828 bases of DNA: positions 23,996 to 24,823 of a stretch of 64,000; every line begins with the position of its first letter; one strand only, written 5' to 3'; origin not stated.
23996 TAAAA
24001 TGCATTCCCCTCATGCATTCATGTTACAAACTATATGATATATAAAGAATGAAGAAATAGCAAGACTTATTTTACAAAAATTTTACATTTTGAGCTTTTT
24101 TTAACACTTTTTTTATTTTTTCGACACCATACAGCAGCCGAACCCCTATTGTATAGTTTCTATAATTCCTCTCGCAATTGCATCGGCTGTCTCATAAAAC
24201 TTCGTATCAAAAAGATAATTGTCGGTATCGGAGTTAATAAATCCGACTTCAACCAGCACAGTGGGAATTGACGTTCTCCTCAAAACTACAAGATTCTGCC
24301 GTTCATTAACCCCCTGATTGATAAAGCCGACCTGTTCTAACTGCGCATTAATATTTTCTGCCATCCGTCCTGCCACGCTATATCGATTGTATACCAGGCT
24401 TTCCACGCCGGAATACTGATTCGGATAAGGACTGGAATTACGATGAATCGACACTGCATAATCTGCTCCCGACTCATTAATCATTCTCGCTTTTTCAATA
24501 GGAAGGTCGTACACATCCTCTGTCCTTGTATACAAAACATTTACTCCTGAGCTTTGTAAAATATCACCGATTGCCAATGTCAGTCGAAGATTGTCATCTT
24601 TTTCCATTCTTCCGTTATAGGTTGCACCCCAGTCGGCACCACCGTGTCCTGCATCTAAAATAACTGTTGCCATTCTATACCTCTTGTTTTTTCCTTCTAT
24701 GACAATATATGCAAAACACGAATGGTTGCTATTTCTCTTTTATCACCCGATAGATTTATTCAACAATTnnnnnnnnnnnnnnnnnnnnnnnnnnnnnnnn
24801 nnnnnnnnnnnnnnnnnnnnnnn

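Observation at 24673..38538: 13.7-kb accessory island bracketed by 154/155-bp direct repeats that duplicate the aspartate-racemase 3' end; no recombinase on board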

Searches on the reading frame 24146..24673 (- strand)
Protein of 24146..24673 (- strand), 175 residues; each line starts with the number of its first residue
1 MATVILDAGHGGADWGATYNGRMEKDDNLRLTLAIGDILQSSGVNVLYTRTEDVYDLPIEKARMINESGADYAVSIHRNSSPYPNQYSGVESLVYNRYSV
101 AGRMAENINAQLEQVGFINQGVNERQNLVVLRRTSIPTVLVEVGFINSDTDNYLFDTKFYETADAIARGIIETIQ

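Call 6: search_protein_families(library=pfam, proteins=[window:24146-24673:-], max_evalue=0.01)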
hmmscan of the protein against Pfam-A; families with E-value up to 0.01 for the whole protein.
window:24146-24673:- (175 aa): 1 family
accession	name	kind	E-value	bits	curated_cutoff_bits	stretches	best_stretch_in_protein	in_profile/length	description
PF01520.23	Amidase_3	-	3.1e-41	141.7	27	1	4-171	1-173/174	N-acetylmuramoyl-L-alanine amidase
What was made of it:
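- Checked: In DR-L the spacer runs straight into the amidase ATG at 24673 (Amidase_3 3e-41, call 6) and includes the AGAGG.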

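Call 8: find_encoding_contigs(protein=window:24146-24673:-, flank=10000, max_places=10)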
Protein window:24146-24673:- (175 aa): 6 contigs read that carry it; 5 places shown.
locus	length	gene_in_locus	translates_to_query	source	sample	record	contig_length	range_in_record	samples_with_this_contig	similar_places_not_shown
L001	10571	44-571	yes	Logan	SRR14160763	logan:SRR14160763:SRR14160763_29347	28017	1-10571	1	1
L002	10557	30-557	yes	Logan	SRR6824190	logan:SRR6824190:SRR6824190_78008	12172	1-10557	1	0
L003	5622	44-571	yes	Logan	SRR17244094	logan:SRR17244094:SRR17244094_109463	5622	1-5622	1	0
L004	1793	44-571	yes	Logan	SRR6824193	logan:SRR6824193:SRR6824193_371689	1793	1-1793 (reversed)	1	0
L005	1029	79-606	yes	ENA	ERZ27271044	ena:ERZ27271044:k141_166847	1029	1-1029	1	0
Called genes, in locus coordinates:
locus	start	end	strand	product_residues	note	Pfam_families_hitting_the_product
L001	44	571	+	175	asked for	PF01520:Amidase_3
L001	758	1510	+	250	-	PF13487:HD_5, PF01966:HD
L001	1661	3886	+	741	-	PF01547:SBP_bac_1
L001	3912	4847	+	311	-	PF00528:BPD_transp_1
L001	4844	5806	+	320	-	PF00528:BPD_transp_1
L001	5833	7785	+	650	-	PF00364:Biotin_lipoyl (faint)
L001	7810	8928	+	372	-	PF12704:MacB_PCD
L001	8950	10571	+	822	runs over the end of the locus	PF01547:SBP_bac_1, PF13416:SBP_bac_8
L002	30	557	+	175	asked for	PF01520:Amidase_3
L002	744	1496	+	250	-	PF13487:HD_5, PF01966:HD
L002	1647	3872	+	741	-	PF01547:SBP_bac_1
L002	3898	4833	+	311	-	PF00528:BPD_transp_1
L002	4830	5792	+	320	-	PF00528:BPD_transp_1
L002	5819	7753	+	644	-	PF00364:Biotin_lipoyl (faint)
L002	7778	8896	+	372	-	PF12704:MacB_PCD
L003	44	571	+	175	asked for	PF01520:Amidase_3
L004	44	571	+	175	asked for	PF01520:Amidase_3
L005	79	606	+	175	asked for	PF01520:Amidase_3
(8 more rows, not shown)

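Call 15: list_cluster_members(proteins=[P0001, window:24146-24673:-])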
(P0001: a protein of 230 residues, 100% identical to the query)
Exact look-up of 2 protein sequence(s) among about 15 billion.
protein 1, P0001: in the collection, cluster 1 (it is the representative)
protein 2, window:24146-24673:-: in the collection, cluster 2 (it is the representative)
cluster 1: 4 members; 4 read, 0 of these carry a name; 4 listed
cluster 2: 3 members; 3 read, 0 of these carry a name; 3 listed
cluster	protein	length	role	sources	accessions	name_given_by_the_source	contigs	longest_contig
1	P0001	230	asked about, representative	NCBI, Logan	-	-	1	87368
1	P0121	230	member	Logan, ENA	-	-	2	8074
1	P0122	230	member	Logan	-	-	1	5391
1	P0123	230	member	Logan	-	-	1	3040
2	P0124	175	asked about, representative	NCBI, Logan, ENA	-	-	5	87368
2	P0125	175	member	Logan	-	-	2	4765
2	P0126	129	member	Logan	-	-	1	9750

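Call 42: find_homologous_proteins(query=window:24146-24673:-, max_evalue=1e-30)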
Query window:24146-24673:- (175 aa): 5026 proteins with E <= 1e-30 among 5312 candidates; the best 120 are listed.
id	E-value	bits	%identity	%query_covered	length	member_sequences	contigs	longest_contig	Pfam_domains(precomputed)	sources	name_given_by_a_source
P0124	4.2e-109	380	100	100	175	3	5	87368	PF01520.24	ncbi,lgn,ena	-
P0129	4.5e-98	344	89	100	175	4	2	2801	PF01520.24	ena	-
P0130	9.1e-97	339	86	100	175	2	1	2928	PF01520.24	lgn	-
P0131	3.6e-96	337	85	100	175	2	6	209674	PF01520.24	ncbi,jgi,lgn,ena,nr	ncbi:MAG: N-acetylmuramoyl-L-alanine amidase [Lachnospiraceae bacterium]|nr:N-acetylmuramoyl-L-alani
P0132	8.1e-95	333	85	100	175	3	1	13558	PF01520.24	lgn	-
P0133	1.6e-94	332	85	100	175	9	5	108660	PF01520.24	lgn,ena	-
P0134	3.9e-94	331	87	100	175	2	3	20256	PF01520.24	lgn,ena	-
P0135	1.1e-93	329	84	100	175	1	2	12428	PF01520.24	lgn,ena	-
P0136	1.4e-93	329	84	100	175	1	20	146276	PF01520.24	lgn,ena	-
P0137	1.5e-93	329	83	100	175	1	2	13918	PF01520.24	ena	-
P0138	6.3e-93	327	83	100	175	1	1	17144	PF01520.24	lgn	-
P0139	9.2e-93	326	84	100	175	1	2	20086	PF01520.24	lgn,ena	-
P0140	1.3e-92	326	83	100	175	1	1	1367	PF01520.24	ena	-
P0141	8.5e-92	323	82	100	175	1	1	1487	PF01520.24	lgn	-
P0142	3.9e-91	321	83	99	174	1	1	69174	PF01520.24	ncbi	-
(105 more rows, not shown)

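Call 43: find_encoding_contigs(protein=P0131, flank=10000, max_places=3)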
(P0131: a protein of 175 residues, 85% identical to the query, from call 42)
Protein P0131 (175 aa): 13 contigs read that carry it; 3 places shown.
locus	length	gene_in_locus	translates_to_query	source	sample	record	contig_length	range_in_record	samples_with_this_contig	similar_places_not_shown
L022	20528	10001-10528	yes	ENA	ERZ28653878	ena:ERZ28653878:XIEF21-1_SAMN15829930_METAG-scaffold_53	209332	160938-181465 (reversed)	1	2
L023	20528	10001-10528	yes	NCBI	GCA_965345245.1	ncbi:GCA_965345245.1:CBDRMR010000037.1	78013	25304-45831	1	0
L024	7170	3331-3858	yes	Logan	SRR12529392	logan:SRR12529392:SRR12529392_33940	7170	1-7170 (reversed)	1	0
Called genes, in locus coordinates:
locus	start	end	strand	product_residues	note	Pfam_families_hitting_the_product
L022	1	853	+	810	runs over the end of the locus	PF00015:MCPsignal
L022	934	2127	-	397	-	PF02441:Flavoprotein, PF04127:DFP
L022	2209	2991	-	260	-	PF03309:Pan_kinase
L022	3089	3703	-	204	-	PF12822:ECF_trnsprt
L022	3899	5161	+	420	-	PF13393:tRNA-synt_His, PF00587:tRNA-synt_2b (faint)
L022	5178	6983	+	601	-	PF01336:tRNA_anti-codon, PF00152:tRNA-synt_2, PF02938:GAD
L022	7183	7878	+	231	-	PF22624:AASDHPPT_N (faint), PF01648:ACPS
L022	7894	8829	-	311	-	PF00756:Esterase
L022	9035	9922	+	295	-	PF12833:HTH_18, PF00165:HTH_AraC (weak)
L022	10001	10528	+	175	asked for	PF01520:Amidase_3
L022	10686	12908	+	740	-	PF01547:SBP_bac_1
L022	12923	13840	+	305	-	PF00528:BPD_transp_1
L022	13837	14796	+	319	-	PF00528:BPD_transp_1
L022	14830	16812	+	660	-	-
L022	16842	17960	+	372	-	PF12704:MacB_PCD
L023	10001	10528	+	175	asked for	PF01520:Amidase_3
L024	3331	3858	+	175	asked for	PF01520:Amidase_3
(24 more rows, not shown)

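Call 44: find_encoding_contigs(protein=P0136, flank=10000, max_places=3)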
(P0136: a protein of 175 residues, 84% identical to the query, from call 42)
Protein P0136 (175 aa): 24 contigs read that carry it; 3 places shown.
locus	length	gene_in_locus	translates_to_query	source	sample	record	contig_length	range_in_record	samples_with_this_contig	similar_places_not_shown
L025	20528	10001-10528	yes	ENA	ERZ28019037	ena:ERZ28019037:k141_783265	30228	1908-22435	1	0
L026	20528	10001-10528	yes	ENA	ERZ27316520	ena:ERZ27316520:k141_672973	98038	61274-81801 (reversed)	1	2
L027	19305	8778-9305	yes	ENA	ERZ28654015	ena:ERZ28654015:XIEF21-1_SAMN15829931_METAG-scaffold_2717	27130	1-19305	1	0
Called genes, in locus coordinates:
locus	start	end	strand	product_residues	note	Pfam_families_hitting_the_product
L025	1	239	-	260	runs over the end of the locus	PF03309:Pan_kinase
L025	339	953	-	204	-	PF12822:ECF_trnsprt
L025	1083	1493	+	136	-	-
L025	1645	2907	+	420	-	PF13393:tRNA-synt_His, PF00587:tRNA-synt_2b (faint)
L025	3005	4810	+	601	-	PF01336:tRNA_anti-codon, PF00152:tRNA-synt_2, PF02938:GAD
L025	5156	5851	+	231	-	PF22624:AASDHPPT_N (faint), PF01648:ACPS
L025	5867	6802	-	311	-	PF00756:Esterase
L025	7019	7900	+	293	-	PF12833:HTH_18, PF00165:HTH_AraC (weak)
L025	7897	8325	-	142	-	PF20312:DUF6608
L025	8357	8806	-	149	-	PF04397:LytTR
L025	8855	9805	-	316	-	PF00561:Abhydrolase_1, PF12146:Hydrolase_4, PF12697:Abhydrolase_6, PF00326:Peptidase_S9 (weak)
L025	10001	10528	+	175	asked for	PF01520:Amidase_3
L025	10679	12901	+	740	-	PF01547:SBP_bac_1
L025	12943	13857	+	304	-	PF00528:BPD_transp_1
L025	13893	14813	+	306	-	PF00528:BPD_transp_1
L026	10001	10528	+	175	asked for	PF01520:Amidase_3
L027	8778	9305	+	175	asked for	PF01520:Amidase_3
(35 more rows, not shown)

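Call 55: find_encoding_contigs(protein=P0134, flank=10000, max_places=4)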
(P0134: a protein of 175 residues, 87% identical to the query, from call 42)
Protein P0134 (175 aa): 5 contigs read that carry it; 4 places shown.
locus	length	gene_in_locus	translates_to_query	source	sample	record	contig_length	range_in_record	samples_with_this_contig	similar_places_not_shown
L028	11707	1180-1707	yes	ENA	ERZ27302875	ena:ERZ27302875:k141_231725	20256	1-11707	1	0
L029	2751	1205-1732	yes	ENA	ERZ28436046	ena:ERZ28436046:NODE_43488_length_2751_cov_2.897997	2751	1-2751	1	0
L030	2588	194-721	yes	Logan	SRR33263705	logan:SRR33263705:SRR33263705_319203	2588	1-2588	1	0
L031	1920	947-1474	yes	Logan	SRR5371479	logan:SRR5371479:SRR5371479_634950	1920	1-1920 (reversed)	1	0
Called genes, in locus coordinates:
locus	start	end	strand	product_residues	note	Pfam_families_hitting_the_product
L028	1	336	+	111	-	?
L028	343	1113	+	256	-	PF22624:AASDHPPT_N (faint), PF01648:ACPS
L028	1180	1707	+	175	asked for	PF01520:Amidase_3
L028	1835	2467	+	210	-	PF13487:HD_5, PF01966:HD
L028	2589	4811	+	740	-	PF01547:SBP_bac_1, PF13416:SBP_bac_8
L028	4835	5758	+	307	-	PF00528:BPD_transp_1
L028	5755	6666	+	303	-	PF00528:BPD_transp_1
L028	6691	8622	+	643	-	PF00364:Biotin_lipoyl (faint)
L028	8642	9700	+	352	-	PF12704:MacB_PCD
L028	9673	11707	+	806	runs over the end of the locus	PF01547:SBP_bac_1, PF13416:SBP_bac_8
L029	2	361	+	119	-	?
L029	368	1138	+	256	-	PF22624:AASDHPPT_N (faint), PF01648:ACPS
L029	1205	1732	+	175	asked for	PF01520:Amidase_3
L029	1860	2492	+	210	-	PF13487:HD_5, PF01966:HD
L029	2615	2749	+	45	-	?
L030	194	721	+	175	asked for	PF01520:Amidase_3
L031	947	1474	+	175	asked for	PF01520:Amidase_3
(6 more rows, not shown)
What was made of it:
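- Sister species have ACPS, AraC or a hydrolase upstream of the amidase (calls 43, 44, 55).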

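Call 56: find_encoding_contigs(protein=P0129, flank=10000, max_places=4)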
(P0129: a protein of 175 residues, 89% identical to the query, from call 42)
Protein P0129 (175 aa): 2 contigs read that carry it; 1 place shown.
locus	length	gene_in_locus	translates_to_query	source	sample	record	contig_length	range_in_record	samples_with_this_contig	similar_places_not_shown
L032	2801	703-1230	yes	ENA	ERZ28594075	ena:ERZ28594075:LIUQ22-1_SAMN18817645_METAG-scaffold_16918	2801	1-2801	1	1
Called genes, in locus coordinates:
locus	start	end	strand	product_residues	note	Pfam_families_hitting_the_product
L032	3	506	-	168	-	?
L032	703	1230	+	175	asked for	PF01520:Amidase_3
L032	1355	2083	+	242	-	PF13487:HD_5, PF01966:HD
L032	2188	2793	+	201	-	-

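Call 71: search_protein_families(library=pfam, proteins=[L015:7246-7548:-, L015:7541-7804:-], max_evalue=0.01)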
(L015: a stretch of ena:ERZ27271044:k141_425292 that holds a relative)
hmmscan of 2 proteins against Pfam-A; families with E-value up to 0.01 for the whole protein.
L015:7246-7548:- (100 aa): 1 family
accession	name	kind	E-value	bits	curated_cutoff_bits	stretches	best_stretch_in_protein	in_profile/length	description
PF05016.21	ParE_toxin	-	1.2e-13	51.9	23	1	6-99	1-88/89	ParE toxin of type II toxin-antitoxin system, parDE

L015:7541-7804:- (87 aa): 1 family
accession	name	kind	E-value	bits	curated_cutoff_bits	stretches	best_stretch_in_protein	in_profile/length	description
PF02604.26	PhdYeFM_antitox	-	7e-06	26.2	29.8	1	11-66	10-66/74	Antitoxin Phd_YefM, type II toxin-antitoxin system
